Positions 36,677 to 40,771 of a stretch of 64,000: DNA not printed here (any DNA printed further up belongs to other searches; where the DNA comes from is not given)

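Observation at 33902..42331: Five-gene block of large, acidic, domain-less proteins embedded between tRNA-Ala and 23S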

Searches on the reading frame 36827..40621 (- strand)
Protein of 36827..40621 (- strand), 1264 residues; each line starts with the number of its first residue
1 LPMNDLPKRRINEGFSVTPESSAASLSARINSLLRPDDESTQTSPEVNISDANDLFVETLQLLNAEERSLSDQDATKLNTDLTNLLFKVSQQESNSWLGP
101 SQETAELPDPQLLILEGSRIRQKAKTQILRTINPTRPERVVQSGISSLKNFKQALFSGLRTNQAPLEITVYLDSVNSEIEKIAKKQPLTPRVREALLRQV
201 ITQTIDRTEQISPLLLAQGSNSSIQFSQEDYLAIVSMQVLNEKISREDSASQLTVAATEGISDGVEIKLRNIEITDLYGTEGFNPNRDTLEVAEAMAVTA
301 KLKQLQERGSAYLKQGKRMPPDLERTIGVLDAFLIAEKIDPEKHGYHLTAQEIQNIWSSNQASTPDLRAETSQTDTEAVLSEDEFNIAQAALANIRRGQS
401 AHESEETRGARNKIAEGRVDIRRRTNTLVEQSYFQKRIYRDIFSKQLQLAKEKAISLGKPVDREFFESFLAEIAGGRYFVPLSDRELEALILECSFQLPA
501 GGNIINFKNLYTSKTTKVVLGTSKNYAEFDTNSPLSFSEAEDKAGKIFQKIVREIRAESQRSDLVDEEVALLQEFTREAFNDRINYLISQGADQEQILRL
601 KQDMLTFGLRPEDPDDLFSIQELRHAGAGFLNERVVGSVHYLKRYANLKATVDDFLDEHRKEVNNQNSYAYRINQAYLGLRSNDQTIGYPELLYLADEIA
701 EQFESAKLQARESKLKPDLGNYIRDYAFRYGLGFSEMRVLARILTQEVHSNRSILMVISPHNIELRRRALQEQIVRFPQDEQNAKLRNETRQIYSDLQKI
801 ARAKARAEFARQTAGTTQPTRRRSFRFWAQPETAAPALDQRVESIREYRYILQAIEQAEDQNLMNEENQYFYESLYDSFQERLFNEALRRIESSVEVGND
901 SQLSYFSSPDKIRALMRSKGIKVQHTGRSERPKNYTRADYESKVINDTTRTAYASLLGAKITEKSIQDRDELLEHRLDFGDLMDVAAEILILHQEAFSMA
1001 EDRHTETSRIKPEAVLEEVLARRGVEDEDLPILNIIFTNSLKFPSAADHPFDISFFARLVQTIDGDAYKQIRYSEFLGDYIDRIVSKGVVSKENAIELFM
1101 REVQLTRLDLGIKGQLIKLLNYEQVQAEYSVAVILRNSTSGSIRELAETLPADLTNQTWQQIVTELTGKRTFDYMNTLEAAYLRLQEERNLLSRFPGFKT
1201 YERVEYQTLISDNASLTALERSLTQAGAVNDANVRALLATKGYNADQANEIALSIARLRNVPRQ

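Call 6: search_protein_families(library=pfam, proteins=[window:36827-40621:-], max_evalue=1)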
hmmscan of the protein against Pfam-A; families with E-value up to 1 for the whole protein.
window:36827-40621:- (1264 aa): 0 families

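Call 7: search_protein_families(library=ncbifam, proteins=[window:36827-40621:-], max_evalue=1)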
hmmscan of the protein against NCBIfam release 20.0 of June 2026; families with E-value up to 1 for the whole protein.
window:36827-40621:- (1264 aa): 0 families

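Call 10: find_homologous_proteins(query=window:36827-40621:-)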
Query window:36827-40621:- (1264 aa): 2 proteins with E <= 0.001 among 8000 candidates.
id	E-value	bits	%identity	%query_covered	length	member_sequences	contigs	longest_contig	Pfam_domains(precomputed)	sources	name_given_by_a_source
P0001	0.0e+0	2718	100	100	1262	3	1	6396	-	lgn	-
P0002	0.0e+0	2458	91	100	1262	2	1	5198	-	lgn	-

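Call 11: find_encoding_contigs(protein=P0002, flank=10000)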
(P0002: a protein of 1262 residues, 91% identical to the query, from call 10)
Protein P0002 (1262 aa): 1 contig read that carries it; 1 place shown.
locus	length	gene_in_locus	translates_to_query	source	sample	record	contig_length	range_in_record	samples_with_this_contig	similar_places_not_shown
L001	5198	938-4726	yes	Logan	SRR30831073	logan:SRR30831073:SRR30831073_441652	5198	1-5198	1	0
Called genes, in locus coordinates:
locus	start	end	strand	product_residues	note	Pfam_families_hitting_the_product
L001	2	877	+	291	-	?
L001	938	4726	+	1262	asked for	-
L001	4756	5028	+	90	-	-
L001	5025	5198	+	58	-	?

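Call 12: find_encoding_contigs(protein=P0001, flank=10000)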
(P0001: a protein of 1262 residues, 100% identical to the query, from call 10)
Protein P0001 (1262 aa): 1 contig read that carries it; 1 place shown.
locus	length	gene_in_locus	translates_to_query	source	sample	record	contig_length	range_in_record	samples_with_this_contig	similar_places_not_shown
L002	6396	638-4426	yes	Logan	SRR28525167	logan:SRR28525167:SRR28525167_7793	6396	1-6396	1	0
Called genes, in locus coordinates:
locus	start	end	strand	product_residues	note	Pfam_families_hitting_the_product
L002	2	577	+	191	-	?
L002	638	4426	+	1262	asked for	-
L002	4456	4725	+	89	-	-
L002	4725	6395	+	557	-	?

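Call 13: find_related_loci(query=window:36827-40621:-, collection=genome_contigs, flank=10000)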
Query window:36827-40621:- (1264 aa) in genome_contigs; peptide patterns used: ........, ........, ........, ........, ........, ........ (x = any residue, [..] = any of these).
119 stretches matched a pattern, but none encodes a relative of the query by tblastn (E <= 1e-3).

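Call 16: search_protein_families(library=phrogs, proteins=[window:36827-40621:-], max_evalue=1)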
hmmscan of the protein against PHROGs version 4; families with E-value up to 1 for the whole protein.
window:36827-40621:- (1264 aa): 2 families
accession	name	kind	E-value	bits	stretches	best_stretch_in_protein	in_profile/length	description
phrog_19895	-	unknown function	0.15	13.2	1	953-1007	20-72/89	-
phrog_9378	-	unknown function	0.15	13.1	1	1072-1085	26-39/45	-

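Call 17: search_protein_families(library=padloc, proteins=[window:36827-40621:-], max_evalue=1)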
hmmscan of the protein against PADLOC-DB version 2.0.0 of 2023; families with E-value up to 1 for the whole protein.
window:36827-40621:- (1264 aa): 0 families

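Call 18: search_solved_structures(query=window:36827-40621:-, max_evalue=10)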
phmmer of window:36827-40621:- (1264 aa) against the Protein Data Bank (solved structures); distinct sequences matched with E-value up to 10: 4.
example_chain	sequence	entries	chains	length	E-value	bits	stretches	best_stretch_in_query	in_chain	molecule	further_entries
4lej_A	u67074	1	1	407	0.41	11.8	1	870-950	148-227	Vicilin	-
4nrw_A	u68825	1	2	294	1.9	9.6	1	331-358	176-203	formamidopyrimidine-DNA glycosylase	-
3a42_A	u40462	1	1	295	1.9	9.6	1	331-358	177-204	Formamidopyrimidine-DNA glycosylase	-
3vk7_A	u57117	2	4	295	1.9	9.6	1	331-358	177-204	Probable formamidopyrimidine-DNA glycosylase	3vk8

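Call 60: search_dna_similar(query=window:36827-40621:-, collection=phages, mode=protein, max_evalue=0.01)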
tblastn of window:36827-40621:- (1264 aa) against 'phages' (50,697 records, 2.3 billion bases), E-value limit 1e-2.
No match.

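Call 72: search_dna_similar(query=window:36827-40621:-, collection=plasmids, mode=protein, max_evalue=0.01)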
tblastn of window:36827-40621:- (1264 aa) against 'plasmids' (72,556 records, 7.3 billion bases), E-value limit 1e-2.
No match.

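Call 90: find_related_loci(query=window:36827-40621:-, collection=viral_contigs, flank=5000)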
Query window:36827-40621:- (1264 aa) in viral_contigs; peptide patterns used: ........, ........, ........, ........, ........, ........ (x = any residue, [..] = any of these).
7 stretches matched a pattern, but none encodes a relative of the query by tblastn (E <= 1e-3).
